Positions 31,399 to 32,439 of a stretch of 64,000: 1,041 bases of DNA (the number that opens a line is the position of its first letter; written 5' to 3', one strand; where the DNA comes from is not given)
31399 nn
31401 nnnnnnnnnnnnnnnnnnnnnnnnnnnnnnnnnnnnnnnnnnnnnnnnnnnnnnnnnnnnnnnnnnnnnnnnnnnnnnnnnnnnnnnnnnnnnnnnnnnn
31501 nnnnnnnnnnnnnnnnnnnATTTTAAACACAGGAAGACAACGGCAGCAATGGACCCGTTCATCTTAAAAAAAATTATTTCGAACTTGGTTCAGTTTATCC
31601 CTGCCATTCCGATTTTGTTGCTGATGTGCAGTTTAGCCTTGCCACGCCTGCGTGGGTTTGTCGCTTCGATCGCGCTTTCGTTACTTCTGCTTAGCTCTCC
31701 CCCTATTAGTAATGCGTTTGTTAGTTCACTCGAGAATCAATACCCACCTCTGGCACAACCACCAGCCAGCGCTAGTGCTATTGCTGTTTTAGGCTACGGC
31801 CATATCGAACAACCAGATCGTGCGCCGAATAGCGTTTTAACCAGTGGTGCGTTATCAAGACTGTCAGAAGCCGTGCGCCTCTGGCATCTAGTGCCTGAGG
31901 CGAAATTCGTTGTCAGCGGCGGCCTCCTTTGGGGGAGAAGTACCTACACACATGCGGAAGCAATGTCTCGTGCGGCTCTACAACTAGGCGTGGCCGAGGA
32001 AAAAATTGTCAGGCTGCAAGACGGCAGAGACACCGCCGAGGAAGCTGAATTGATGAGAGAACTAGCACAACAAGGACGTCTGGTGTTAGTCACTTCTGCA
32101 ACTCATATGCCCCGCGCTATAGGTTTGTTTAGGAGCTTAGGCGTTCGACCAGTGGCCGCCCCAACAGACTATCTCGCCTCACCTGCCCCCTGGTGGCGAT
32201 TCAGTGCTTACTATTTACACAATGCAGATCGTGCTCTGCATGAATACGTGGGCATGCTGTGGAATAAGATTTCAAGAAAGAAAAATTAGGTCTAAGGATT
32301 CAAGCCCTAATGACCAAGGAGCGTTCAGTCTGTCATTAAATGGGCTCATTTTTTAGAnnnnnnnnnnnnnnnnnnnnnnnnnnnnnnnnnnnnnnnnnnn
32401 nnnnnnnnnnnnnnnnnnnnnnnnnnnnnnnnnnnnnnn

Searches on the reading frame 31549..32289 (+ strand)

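Call 8: search_protein_families(library=pfam, proteins=[window:31549-32289:+], max_evalue=0.00001)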
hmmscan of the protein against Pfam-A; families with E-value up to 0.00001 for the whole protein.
window:31549-32289:+ (246 aa): 1 family
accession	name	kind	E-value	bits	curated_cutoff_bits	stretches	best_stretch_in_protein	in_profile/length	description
PF02698.23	DUF218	-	9.1e-30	103.7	27.6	1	77-235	2-133/133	DUF218 domain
